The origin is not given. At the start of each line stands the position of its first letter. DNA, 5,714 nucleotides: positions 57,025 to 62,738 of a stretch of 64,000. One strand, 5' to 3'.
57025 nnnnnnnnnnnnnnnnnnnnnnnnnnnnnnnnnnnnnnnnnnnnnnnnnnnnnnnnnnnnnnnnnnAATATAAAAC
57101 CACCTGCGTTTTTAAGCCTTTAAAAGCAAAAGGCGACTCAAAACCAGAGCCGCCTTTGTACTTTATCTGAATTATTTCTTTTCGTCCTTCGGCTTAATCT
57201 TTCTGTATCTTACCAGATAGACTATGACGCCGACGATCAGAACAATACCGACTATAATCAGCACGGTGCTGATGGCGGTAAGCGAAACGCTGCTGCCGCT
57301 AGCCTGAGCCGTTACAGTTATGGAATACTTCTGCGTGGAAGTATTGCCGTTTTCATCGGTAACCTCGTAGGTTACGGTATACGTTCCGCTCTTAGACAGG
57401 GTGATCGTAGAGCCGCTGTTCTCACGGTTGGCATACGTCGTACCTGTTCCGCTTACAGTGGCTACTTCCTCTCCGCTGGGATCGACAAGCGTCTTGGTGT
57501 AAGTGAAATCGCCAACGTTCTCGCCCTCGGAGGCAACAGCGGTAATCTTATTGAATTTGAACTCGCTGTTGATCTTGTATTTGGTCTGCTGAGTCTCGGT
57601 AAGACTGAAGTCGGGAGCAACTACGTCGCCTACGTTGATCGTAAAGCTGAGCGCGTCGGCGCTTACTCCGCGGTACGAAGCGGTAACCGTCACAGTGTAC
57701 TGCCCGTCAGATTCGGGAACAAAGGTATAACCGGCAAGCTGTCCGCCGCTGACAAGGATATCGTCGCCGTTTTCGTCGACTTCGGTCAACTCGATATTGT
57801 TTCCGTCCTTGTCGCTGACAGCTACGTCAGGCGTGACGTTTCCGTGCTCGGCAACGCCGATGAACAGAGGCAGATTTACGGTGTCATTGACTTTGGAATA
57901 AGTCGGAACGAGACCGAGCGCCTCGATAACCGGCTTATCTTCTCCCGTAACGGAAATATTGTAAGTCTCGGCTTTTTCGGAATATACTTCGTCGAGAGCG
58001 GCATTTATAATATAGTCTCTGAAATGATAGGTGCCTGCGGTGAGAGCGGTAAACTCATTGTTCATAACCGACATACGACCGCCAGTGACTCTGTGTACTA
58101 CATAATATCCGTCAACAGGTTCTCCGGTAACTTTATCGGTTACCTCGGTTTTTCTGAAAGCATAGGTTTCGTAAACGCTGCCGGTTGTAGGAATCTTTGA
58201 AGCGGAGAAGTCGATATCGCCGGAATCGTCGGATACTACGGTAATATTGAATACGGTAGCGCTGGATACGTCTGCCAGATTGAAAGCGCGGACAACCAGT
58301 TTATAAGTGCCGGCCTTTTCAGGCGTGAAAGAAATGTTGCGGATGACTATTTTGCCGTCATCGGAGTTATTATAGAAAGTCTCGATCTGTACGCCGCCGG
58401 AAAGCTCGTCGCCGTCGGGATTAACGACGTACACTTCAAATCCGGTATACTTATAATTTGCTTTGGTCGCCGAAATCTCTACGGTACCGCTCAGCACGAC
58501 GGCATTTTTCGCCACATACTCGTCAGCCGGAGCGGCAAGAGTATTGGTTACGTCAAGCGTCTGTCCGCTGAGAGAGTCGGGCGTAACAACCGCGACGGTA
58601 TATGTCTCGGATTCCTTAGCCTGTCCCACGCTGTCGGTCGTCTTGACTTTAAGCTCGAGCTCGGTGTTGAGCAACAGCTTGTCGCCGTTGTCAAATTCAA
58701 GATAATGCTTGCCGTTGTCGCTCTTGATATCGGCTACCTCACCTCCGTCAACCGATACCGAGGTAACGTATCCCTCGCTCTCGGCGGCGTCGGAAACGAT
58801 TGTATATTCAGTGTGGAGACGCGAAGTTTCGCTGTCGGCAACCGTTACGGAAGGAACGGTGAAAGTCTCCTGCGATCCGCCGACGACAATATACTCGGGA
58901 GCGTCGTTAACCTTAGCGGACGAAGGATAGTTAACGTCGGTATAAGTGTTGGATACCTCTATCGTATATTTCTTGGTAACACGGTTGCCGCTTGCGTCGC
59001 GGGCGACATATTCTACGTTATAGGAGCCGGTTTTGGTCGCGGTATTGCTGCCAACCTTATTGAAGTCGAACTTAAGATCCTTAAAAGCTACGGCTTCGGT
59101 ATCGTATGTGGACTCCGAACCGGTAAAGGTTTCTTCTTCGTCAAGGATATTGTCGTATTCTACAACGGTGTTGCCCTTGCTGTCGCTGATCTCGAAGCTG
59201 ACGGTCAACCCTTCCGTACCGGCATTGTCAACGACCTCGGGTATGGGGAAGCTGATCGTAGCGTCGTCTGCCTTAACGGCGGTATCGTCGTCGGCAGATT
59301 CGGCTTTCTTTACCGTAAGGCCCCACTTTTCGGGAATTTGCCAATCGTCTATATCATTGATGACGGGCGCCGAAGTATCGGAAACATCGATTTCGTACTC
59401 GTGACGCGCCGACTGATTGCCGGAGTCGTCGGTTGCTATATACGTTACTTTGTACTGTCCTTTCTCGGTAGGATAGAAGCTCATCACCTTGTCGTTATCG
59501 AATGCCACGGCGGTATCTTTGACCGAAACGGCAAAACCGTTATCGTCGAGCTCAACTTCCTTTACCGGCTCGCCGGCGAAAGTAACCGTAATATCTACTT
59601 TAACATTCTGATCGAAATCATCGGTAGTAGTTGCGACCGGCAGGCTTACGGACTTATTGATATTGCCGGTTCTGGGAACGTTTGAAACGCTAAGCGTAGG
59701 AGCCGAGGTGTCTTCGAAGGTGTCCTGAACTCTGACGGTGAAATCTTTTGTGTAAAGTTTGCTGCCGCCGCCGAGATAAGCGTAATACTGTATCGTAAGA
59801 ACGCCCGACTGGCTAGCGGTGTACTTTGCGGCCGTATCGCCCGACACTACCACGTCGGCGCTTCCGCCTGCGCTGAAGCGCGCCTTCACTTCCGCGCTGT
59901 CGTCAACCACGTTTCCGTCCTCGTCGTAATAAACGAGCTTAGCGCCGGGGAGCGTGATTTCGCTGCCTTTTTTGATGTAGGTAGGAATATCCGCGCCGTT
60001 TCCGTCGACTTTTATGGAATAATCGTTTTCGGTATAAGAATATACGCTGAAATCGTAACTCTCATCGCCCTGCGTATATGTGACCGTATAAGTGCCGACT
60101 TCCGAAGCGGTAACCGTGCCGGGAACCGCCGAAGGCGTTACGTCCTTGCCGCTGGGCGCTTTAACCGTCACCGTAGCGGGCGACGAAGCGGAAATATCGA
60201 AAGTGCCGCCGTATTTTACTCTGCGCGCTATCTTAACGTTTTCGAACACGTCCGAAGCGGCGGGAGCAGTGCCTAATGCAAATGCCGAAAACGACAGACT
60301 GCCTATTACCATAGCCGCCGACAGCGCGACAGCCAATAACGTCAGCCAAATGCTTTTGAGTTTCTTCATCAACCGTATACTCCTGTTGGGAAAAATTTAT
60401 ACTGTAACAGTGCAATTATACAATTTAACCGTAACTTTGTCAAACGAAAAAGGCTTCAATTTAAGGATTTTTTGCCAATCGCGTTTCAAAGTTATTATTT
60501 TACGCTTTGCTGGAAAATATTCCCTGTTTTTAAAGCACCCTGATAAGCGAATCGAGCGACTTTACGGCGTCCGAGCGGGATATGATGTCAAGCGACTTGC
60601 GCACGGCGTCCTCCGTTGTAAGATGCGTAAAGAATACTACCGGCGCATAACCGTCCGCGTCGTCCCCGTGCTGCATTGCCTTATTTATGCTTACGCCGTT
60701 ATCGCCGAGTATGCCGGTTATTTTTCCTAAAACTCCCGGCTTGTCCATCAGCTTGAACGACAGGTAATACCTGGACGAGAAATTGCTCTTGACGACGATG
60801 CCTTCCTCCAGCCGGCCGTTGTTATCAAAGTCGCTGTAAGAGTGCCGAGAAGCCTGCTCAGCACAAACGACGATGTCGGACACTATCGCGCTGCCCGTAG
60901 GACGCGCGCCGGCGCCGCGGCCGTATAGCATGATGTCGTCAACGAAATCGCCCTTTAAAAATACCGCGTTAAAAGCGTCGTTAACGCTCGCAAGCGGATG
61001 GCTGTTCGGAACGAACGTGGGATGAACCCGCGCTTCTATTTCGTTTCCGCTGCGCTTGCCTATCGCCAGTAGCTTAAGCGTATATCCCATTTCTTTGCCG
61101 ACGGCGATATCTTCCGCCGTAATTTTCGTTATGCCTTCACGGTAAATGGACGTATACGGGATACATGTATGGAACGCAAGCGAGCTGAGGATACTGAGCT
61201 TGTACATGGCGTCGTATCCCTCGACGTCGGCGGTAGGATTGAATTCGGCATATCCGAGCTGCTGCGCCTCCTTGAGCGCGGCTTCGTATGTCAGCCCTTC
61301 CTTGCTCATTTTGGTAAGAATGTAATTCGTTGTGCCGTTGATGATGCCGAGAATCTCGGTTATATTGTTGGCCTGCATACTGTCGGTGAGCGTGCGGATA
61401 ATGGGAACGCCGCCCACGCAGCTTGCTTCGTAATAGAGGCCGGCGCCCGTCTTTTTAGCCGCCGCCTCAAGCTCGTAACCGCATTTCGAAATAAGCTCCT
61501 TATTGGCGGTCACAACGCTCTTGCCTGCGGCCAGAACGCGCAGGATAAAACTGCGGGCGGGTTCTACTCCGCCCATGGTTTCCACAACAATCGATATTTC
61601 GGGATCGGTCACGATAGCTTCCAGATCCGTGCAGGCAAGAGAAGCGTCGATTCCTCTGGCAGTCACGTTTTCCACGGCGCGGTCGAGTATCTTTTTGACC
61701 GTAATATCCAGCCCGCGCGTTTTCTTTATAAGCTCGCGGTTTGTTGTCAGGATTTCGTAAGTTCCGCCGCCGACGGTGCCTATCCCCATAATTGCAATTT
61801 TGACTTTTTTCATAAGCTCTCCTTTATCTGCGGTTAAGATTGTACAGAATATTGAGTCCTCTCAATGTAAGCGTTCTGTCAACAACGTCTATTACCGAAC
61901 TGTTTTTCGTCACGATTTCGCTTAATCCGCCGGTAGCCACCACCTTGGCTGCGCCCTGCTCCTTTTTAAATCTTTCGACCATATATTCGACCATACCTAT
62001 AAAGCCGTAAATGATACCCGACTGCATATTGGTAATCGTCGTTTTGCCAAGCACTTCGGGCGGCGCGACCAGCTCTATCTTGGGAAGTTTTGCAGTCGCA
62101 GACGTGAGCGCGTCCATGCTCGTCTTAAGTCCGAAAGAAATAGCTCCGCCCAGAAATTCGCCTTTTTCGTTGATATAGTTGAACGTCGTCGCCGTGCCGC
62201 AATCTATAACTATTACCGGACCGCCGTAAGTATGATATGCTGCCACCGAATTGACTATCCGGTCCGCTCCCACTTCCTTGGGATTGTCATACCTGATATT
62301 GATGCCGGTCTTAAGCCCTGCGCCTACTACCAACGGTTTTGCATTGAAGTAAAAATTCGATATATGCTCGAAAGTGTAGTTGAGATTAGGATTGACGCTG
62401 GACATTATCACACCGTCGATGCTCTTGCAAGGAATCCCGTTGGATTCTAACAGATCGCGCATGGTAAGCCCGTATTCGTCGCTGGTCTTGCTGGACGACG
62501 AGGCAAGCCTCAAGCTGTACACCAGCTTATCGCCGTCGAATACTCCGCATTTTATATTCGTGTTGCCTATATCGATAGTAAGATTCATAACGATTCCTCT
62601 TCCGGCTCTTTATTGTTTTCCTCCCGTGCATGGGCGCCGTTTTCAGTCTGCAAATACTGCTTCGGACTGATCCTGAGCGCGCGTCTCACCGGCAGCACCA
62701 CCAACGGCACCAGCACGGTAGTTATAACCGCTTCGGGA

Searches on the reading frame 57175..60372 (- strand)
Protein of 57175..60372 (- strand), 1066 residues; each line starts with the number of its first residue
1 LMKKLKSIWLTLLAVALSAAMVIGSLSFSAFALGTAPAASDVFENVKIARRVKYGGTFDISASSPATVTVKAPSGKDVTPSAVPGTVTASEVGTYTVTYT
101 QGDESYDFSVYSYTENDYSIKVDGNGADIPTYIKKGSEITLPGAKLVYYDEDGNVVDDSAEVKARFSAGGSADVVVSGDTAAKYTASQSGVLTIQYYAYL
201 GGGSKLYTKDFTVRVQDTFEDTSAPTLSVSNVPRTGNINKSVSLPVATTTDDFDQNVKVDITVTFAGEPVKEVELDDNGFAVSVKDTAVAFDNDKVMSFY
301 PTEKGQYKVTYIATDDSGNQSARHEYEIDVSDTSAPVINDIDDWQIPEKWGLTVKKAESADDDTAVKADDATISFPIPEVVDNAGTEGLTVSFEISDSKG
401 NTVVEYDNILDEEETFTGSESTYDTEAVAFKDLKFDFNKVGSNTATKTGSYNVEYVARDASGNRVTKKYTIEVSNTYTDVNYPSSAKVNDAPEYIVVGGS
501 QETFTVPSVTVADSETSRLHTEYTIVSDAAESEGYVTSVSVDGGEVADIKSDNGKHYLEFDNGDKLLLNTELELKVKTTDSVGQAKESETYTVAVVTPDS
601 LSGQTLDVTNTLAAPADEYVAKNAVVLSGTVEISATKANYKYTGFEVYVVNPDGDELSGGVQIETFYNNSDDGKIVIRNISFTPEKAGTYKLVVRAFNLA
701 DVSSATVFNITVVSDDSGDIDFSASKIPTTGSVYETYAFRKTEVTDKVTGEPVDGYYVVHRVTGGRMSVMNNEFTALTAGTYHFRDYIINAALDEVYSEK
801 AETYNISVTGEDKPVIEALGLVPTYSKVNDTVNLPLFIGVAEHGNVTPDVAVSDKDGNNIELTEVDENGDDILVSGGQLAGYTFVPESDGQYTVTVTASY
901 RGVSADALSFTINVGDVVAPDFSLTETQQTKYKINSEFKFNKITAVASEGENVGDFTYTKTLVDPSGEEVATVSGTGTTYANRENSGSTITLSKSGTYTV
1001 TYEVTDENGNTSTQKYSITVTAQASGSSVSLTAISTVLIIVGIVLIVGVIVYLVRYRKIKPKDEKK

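Call 26: search_protein_families(library=pfam, proteins=[window:57175-60372:-], max_evalue=0.001)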
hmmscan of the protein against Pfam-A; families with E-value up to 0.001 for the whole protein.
window:57175-60372:- (1066 aa): 5 families
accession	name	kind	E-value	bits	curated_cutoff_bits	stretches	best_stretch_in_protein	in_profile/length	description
PF16403.11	Bact_surface_Ig-like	-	8.7e-09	35.7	27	1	987-1020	39-71/71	Bacterial surface protein, Ig-like domain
PF02494.22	HYR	-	4e-05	24.3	21.7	0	994-1020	55-81/81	HYR domain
PF00630.25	Filamin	-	4.1e-05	24.8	26.9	0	630-695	24-81/93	Filamin/ABP280 repeat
PF15418.12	DUF4625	-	0.00027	21.6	27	0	994-1020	104-130/131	Domain of unknown function (DUF4625)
PF18678.6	AOC_like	-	0.00057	20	25.9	0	948-994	14-61/123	Allene oxide cyclase barrel like domain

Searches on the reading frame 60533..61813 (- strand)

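Call 26: search_protein_families(library=pfam, proteins=[window:60533-61813:-], max_evalue=0.001)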
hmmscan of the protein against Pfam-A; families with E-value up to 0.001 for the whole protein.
window:60533-61813:- (427 aa): 3 families
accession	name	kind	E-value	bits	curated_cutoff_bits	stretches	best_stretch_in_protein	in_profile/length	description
PF00742.24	Homoserine_dh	-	2.1e-65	220.2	22.9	1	137-315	1-173/173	Homoserine dehydrogenase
PF03447.22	NAD_binding_3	-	9e-19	68.7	24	1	10-129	1-116/116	Homoserine dehydrogenase, NAD binding domain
PF01842.31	ACT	-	3.5e-11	43.1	27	1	349-406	1-56/66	ACT domain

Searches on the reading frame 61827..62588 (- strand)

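Call 53: search_protein_families(library=pfam, proteins=[window:61827-62588:-], max_evalue=0.00001)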
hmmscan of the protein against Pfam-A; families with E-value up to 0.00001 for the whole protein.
window:61827-62588:- (254 aa): 1 family
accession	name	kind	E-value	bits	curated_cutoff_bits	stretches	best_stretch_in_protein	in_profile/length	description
PF03309.20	Pan_kinase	-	6.4e-72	242.2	24.7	1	3-206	2-205/205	Type III pantothenate kinase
